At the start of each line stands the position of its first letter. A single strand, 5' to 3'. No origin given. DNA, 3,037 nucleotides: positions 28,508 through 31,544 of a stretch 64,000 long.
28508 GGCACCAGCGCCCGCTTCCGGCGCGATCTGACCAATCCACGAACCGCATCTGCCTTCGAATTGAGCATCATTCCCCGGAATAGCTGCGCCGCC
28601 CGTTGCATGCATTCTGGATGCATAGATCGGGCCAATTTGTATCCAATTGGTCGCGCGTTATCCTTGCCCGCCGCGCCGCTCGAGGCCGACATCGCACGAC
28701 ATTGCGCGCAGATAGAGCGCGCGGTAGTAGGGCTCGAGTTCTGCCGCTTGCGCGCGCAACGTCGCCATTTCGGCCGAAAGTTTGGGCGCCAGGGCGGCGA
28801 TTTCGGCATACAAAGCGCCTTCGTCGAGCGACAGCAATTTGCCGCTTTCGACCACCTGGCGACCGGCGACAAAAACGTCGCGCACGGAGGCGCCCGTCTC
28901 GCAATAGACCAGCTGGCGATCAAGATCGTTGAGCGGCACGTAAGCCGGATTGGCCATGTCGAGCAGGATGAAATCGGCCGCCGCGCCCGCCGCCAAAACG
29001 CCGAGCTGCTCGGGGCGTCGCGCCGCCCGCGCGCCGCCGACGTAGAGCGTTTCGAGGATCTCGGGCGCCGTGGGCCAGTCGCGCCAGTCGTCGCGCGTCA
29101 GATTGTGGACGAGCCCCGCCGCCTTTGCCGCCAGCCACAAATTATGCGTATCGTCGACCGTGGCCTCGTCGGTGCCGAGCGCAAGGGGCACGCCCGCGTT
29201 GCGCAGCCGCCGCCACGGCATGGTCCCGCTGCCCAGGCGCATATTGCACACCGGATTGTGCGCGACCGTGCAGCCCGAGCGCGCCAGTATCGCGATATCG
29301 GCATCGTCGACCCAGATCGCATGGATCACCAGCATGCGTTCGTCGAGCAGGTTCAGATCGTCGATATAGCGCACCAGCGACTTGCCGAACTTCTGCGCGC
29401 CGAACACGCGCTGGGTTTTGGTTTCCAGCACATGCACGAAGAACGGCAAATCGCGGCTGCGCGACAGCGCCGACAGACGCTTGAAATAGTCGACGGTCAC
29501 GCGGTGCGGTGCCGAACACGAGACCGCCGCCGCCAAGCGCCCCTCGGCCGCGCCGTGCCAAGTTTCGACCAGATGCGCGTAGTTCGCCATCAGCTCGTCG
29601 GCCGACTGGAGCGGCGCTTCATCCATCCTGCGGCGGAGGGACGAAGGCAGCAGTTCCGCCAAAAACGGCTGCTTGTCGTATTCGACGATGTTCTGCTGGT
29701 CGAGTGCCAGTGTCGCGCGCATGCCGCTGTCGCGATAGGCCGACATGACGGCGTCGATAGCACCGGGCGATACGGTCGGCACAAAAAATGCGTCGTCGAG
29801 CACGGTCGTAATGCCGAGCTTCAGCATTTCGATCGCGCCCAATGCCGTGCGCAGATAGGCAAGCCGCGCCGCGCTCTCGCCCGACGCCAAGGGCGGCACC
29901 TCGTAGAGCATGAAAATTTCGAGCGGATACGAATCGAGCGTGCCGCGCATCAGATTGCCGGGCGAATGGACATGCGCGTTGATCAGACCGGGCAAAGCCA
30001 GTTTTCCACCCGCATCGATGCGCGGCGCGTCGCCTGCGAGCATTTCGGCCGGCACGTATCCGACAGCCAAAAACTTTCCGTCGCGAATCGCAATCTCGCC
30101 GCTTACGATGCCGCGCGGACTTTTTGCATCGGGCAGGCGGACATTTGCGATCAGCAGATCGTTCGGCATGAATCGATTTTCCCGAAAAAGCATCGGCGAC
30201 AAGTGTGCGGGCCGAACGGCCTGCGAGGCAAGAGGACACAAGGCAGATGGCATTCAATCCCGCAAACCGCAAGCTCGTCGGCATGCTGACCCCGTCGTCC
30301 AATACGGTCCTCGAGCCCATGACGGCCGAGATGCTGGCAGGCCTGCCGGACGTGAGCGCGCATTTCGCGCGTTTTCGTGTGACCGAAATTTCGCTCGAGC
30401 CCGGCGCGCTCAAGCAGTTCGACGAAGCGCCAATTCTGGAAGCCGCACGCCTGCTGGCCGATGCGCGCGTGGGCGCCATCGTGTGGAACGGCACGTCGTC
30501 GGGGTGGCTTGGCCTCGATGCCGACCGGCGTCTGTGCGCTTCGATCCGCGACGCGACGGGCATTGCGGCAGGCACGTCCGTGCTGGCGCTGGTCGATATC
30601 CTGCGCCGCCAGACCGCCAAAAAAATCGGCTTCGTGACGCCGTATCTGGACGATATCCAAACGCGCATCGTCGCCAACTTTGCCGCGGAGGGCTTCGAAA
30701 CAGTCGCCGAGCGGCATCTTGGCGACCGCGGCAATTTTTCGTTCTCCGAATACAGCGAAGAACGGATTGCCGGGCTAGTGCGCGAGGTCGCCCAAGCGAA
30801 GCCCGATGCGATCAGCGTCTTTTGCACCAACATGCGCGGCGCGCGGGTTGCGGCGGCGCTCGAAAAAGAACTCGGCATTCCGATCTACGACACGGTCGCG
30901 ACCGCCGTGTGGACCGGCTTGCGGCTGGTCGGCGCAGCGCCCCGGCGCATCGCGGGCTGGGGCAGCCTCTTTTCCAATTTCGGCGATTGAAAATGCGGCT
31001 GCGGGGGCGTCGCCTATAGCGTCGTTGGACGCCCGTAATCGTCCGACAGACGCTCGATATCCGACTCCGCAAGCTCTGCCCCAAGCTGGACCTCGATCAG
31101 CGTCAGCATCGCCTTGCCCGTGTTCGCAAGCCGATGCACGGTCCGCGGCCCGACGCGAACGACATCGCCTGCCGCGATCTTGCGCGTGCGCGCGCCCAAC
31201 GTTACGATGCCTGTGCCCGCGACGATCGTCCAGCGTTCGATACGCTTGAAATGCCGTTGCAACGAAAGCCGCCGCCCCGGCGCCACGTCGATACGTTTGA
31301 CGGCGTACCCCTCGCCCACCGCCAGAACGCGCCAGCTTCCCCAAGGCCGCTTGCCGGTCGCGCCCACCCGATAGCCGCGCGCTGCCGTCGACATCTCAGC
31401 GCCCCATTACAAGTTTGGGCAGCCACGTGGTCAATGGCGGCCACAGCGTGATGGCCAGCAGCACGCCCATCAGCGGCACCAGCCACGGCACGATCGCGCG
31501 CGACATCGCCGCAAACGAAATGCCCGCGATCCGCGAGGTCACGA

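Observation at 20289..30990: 10 kb operon combining hydantoin/ureide-type enzymes with TRAP uptake, GGT and Fe-ADH: candidate undescribed catabolic pathway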

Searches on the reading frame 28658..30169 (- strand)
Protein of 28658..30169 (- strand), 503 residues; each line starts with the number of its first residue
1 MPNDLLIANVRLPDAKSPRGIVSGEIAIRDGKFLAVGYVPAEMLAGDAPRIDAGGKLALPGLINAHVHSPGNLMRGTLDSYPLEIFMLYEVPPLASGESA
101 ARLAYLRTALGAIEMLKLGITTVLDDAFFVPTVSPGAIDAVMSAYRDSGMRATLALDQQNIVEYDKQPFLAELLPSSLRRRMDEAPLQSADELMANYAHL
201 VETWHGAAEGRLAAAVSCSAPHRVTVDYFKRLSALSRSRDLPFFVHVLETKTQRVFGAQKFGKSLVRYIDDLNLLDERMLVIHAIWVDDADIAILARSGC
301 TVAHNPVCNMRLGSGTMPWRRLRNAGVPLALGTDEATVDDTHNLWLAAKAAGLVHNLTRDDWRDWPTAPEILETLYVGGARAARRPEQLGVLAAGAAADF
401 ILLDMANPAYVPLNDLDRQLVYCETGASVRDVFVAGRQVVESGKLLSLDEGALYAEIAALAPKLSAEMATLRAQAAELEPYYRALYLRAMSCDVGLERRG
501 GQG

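Call 5: search_protein_families(library=pfam, proteins=[window:28658-30169:-], max_evalue=0.01)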
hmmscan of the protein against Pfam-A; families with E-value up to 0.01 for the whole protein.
window:28658-30169:- (503 aa): 2 families
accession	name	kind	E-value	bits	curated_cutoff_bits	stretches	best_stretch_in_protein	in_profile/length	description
PF01979.26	Amidohydro_1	-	2.4e-38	132.7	25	1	58-439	2-345/345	Amidohydrolase family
PF07969.17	Amidohydro_3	-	4.2e-15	56.6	29.7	1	219-440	255-472/472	Amidohydrolase family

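Call 6: search_protein_families(library=ncbifam, proteins=[window:28658-30169:-], max_evalue=0.01)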
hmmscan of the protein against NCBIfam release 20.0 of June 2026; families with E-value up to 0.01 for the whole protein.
window:28658-30169:- (503 aa): 46 families (the best 25 are shown)
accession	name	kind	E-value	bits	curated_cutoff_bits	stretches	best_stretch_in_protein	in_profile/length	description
NF004701.0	PRK06038.1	equivalog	1.7e-63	214.8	609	1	5-465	6-427/432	N-ethylammeline chlorohydrolase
NF006549.0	PRK09045.1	equivalog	9.1e-60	202.5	540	2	188-466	166-441/444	TRZ/ATZ family hydrolase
NF006055.0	PRK08203.1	equivalog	4e-57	193.8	532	1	18-466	21-452/455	8-oxoguanine deaminase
NF006252.0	PRK08393.1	equivalog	3.4e-56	191.1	617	2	216-460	178-419/424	N-ethylammeline chlorohydrolase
NF005557.0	PRK07228.1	equivalog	6.9e-56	189.8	522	1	17-467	15-440/445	5'-deoxyadenosine deaminase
NF009059.0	PRK12393.1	equivalog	7.4e-46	156.8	543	1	24-463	29-454/460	amidohydrolase family protein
NF006056.0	PRK08204.1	subfamily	1.5e-44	152.5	391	1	23-468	24-444/449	hypothetical protein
TIGR03314.1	Se_ssnA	subfamily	3e-40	138.4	455.5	2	213-464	190-437/441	putative selenium metabolism protein SsnA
NF005211.0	PRK06687.1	equivalog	3.9e-39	134.6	703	2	214-448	183-417/419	TRZ/ATZ family protein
NF005540.0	PRK07203.1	equivalog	1.2e-38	132.9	444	2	208-468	186-442/444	putative aminohydrolase SsnA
NF004801.0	PRK06151.1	subfamily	2.3e-38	132.3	416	1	191-474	186-472/491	chlorohydrolase family protein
NF004995.0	PRK06380.1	subfamily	7.6e-38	130.6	567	2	226-453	185-412/418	metal-dependent hydrolase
NF006681.0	PRK09229.1-2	equivalog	4.3e-36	124.6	362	1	25-457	23-444/451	formimidoylglutamate deiminase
NF012037.0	PRK15493.1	equivalog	4.4e-35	121.3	779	2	210-455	180-424/435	bifunctional S-methyl-5'-thioadenosine deaminase/S-adenosylhomocysteine deaminase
TIGR02022.1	hutF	equivalog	4.8e-28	98.1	413.05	1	48-444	39-435/455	formimidoylglutamate deiminase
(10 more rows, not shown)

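Call 10: search_solved_structures(query=window:28658-30169:-, max_evalue=0.001)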
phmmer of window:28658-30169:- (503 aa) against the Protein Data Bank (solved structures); distinct sequences matched with E-value up to 0.001: 31.
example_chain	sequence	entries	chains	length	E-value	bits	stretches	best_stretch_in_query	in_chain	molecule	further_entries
3lnp_A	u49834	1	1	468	1.2e-41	146.6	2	212-459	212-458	Amidohydrolase family Protein OLEI01672_1_465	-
4v1x_A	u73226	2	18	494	4.2e-41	144.8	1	25-450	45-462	ATRAZINE CHLOROHYDROLASE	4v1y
3hpa_A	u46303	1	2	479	6.1e-39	137.7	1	19-461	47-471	AMIDOHYDROLASE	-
4dyk_A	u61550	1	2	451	1.2e-38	136.7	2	211-466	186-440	AMIDOHYDROLASE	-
4gbd_A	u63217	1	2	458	1.7e-38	136.2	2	211-466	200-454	Putative uncharacterized protein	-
4dzh_A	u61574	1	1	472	2.6e-38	135.6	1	24-457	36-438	AMIDOHYDROLASE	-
4f0r_A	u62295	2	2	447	3.5e-38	135.2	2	207-456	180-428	5-methylthioadenosine/S-adenosylhomocysteine deaminase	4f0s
7ww2_A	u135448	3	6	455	8.7e-32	114.1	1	19-452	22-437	8-oxoguanine deaminase | Hydroxydechloroatrazine ethylaminohydrolase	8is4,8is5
1p1m_A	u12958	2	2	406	1.4e-28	103.5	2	200-464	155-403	Hypothetical protein TM0936 | Uncharacterized protein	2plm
1j6p_A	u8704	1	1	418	1.6e-28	103.3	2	200-464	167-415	METAL-DEPENDENT HYDROLASE OF CYTOSINEDEMANIASE/CHLOROHYDROLASE FAMILY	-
2paj_A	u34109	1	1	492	8e-22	81.2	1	51-457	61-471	putative cytosine/guanine deaminase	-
5hmd_A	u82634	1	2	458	3.5e-19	72.5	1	21-463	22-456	Triazine hydrolase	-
3ls9_A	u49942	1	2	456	4e-19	72.3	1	21-463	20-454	Triazine hydrolase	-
3lsb_A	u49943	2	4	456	8.7e-19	71.2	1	21-463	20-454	Triazine hydrolase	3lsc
4l9x_A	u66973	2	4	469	1.4e-18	70.5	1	21-463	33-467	Triazine hydrolase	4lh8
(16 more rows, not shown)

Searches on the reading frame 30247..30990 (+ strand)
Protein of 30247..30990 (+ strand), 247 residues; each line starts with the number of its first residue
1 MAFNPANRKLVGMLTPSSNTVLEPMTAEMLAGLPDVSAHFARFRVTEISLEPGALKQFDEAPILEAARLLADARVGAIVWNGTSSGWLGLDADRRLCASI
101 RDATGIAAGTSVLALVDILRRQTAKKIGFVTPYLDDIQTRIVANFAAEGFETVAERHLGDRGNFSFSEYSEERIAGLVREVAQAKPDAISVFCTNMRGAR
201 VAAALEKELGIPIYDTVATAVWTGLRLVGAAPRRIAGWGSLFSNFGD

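Call 21: search_solved_structures(query=window:30247-30990:+, max_evalue=0.001)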
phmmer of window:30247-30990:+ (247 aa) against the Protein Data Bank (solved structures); distinct sequences matched with E-value up to 0.001: 12.
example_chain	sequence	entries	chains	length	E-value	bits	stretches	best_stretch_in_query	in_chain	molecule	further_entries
2vlb_A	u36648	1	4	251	9.1e-15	58.3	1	7-246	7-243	ARYLMALONATE DECARBOXYLASE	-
3dg9_A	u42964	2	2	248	2.1e-14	57.1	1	8-243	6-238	Arylmalonate decarboxylase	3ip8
3dtv_A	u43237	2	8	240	2.2e-14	57.1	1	8-243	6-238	Arylmalonate decarboxylase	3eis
3ixm_A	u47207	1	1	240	9.8e-14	54.9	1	8-243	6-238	Arylmalonate decarboxylase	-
3ixl_A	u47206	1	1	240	4.8e-13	52.7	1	8-243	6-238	Arylmalonate decarboxylase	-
2xec_A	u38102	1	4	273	7.3e-12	48.8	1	9-241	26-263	PUTATIVE MALEATE ISOMERASE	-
2xed_A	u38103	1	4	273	1.5e-11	47.8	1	9-241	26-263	PUTATIVE MALEATE ISOMERASE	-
4fq7_A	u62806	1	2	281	2.1e-10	44.1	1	11-243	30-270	Maleate cis-trans isomerase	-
4fq5_B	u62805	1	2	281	1.8e-09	41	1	11-243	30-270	Maleate cis-trans isomerase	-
2dgd_A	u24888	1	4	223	8e-06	29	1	5-227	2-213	223aa long hypothetical arylmalonate decarboxylase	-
4ix1_A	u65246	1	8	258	0.00015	24.9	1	43-243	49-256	hypothetical protein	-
5w56_A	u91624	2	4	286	0.00099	22.2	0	130-220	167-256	Periplasmic solute binding protein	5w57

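Call 28: search_solved_structures(query=window:30247-30990:+, max_evalue=1e-8, show_alignments=5)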
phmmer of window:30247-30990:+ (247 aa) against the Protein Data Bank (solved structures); distinct sequences matched with E-value up to 1e-8: 9.
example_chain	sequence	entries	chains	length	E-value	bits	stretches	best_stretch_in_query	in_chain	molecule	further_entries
2vlb_A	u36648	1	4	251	9.1e-15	58.3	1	7-246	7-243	ARYLMALONATE DECARBOXYLASE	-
3dg9_A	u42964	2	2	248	2.1e-14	57.1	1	8-243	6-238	Arylmalonate decarboxylase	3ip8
3dtv_A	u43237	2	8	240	2.2e-14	57.1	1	8-243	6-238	Arylmalonate decarboxylase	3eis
3ixm_A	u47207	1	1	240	9.8e-14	54.9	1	8-243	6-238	Arylmalonate decarboxylase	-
3ixl_A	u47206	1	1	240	4.8e-13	52.7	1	8-243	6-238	Arylmalonate decarboxylase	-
2xec_A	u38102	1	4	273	7.3e-12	48.8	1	9-241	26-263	PUTATIVE MALEATE ISOMERASE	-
2xed_A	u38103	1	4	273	1.5e-11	47.8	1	9-241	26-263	PUTATIVE MALEATE ISOMERASE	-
4fq7_A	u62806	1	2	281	2.1e-10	44.1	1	11-243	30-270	Maleate cis-trans isomerase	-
4fq5_B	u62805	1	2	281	1.8e-09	41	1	11-243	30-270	Maleate cis-trans isomerase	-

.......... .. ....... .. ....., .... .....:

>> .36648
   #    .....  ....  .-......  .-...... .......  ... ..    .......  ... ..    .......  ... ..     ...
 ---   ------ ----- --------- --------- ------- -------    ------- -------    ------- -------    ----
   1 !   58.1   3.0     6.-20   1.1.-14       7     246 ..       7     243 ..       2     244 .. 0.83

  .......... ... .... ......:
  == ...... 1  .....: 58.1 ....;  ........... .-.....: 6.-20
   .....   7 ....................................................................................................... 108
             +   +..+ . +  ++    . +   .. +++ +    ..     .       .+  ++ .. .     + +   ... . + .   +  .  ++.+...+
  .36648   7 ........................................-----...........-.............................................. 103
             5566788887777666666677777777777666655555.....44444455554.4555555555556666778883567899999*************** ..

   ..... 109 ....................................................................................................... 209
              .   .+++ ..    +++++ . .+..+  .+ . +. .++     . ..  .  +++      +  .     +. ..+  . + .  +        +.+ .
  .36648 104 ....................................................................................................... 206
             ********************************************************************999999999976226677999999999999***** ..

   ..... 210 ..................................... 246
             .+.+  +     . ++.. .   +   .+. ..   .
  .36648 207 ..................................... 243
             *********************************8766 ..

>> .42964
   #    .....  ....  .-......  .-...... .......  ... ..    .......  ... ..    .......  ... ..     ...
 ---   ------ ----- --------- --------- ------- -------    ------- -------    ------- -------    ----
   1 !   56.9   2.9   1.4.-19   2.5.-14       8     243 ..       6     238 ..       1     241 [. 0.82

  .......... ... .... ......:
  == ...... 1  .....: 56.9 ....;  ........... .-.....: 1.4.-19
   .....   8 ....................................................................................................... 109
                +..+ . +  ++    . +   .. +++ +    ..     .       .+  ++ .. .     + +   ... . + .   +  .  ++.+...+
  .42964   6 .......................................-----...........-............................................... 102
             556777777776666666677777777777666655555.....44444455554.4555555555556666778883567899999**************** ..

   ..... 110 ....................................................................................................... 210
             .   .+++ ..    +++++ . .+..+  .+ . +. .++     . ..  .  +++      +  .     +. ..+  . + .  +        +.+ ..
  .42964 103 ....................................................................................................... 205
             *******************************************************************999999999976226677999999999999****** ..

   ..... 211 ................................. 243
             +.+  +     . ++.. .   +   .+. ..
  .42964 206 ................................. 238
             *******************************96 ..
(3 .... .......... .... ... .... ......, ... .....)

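Call 65: search_protein_families(library=pfam, proteins=[window:30247-30990:+], max_evalue=0.05)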
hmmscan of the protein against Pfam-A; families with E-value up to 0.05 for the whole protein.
window:30247-30990:+ (247 aa): 3 families
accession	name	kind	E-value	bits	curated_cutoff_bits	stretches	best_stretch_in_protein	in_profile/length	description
PF17645.6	Amdase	-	3.2e-18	66.6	25.9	1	62-242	46-228/228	Arylmalonate decarboxylase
PF01177.27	Asp_Glu_race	-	9.1e-10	39.1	31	1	40-222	29-209/211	Asp/Glu/Hydantoin racemase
PF00156.33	Pribosyltran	-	0.037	13.8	26.3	0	106-138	97-128/158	Phosphoribosyl transferase domain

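Call 66: search_protein_families(library=ncbifam, proteins=[window:30247-30990:+], max_evalue=0.01)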
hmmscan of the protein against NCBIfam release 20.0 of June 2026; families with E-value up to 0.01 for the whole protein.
window:30247-30990:+ (247 aa): 3 families
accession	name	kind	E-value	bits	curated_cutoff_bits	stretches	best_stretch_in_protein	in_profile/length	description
TIGR02990.1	ectoine_eutA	equivalog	1.1e-20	74.2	318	1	50-242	47-237/239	ectoine utilization protein EutA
NF052327.1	arylmal_decarb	equivalog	5.3e-17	62.2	225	1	63-242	49-230/231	arylmalonate decarboxylase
NF005679.0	PRK07475.1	subfamily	0.002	17.5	231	1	64-221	69-231/246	hypothetical protein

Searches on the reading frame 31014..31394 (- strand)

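Call 65: search_protein_families(library=pfam, proteins=[window:31014-31394:-], max_evalue=0.05)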
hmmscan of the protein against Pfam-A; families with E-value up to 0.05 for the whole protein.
window:31014-31394:- (126 aa): 3 families
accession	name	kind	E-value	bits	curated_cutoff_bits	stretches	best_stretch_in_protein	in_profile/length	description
PF01050.24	MannoseP_isomer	-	1.3e-29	103.2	23.6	1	13-118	11-116/116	Mannose-6-phosphate isomerase C-terminal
PF07883.17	Cupin_2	-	5.9e-10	39.2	27.2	1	35-102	3-69/70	Cupin domain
PF02311.25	AraC_binding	-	0.0016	18.6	21.1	1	57-122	29-94/135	AraC-like ligand binding domain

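Call 66: search_protein_families(library=ncbifam, proteins=[window:31014-31394:-], max_evalue=0.01)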
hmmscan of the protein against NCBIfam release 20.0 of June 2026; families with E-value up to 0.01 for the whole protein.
window:31014-31394:- (126 aa): 3 families
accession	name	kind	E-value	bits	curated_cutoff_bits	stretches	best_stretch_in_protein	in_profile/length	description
TIGR01479.1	GMP_PMI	equivalog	2.3e-29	102.5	372.95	1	15-122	360-467/467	mannose-1-phosphate guanylyltransferase/mannose-6-phosphate isomerase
NF012004.0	PRK15460.1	equivalog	1.4e-23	83.3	859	1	9-122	364-477/478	mannose-1-phosphate guanyltransferase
NF003181.1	PRK04163.1-1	equivalog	0.0014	17.9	200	1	61-108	126-173/221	exosome complex RNA-binding protein Rrp4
